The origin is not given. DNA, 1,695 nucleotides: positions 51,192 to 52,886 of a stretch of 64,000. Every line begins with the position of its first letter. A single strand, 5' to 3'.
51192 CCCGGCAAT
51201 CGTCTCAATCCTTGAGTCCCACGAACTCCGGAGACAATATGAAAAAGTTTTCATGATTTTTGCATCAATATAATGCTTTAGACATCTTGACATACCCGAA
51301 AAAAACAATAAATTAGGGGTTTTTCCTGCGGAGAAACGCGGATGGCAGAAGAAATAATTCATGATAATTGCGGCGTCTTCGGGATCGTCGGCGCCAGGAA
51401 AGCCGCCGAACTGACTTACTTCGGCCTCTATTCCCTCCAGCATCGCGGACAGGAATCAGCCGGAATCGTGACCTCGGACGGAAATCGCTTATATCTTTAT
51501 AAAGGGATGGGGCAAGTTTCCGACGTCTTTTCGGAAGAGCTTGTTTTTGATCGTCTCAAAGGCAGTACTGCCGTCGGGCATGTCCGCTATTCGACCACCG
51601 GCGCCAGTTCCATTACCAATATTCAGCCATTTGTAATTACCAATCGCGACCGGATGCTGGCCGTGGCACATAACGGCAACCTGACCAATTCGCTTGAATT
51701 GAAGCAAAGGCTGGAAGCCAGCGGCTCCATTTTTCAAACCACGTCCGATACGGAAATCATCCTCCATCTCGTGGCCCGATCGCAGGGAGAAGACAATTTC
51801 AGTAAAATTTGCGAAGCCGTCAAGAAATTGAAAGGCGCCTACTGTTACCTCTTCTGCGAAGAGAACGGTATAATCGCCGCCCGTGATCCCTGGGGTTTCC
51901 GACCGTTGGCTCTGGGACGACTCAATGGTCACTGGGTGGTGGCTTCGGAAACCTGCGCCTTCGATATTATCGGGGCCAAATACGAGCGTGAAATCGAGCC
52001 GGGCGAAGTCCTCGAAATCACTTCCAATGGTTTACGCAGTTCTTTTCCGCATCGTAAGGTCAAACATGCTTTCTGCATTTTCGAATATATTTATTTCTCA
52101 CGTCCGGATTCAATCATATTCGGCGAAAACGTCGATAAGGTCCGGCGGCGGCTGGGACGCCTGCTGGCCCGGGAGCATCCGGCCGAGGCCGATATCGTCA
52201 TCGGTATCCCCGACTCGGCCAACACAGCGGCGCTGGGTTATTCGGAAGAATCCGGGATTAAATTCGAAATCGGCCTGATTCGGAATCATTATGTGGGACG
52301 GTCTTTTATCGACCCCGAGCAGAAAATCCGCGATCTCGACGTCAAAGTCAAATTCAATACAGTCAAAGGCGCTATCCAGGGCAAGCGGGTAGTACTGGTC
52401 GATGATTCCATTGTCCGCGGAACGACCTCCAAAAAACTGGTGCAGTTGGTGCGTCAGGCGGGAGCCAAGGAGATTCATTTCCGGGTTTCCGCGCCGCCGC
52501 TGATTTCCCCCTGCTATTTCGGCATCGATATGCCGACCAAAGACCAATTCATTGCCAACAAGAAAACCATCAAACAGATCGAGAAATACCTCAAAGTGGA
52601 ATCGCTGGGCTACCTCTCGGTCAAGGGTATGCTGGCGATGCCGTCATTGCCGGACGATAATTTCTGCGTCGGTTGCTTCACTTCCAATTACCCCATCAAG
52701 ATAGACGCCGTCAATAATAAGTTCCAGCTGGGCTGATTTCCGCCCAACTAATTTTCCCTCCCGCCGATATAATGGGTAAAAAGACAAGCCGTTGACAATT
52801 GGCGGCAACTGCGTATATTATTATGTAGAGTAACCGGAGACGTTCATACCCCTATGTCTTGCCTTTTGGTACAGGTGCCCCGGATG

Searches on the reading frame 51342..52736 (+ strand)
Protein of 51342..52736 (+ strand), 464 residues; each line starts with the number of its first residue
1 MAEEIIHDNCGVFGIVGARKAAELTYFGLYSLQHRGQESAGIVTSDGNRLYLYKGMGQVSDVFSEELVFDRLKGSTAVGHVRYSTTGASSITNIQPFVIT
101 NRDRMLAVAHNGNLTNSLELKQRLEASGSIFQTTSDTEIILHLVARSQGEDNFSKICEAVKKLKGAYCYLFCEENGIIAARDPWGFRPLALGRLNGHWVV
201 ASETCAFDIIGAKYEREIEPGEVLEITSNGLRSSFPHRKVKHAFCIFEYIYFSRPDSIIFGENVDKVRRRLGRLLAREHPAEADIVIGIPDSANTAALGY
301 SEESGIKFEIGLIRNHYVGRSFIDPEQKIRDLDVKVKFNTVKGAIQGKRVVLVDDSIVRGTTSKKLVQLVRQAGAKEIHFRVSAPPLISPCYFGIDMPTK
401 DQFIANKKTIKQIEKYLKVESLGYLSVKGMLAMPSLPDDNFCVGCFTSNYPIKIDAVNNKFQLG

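Call 11: search_protein_families(library=ncbifam, proteins=[window:51342-52736:+], max_evalue=1e-10)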
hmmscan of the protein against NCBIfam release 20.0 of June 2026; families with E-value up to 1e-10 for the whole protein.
window:51342-52736:+ (464 aa): 6 families
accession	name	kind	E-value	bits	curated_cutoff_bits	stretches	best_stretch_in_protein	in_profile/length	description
TIGR01134.1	purF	equivalog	2e-153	511.8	350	1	10-451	1-432/432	amidophosphoribosyltransferase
NF001484.0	PRK00331.1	subfamily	3.4e-36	124.8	381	1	10-231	2-221/601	isomerizing glutamine--fructose-6-phosphate transaminase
TIGR01135.1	glmS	equivalog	1.9e-33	115.9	418.05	1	10-229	1-218/607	glutamine--fructose-6-phosphate transaminase (isomerizing)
TIGR01536.1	asn_synth_AEB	equivalog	1.5e-21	77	267.1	1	10-220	1-178/517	asparagine synthase (glutamine-hydrolyzing)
NF006949.0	PRK09431.1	equivalog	5.2e-14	51.7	499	1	77-227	45-184/554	asparagine synthase B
TIGR03108.1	eps_aminotran_1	hypoth_equivalog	3.9e-13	49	816.9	1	76-224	44-182/628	XrtA/PEP-CTERM system amidotransferase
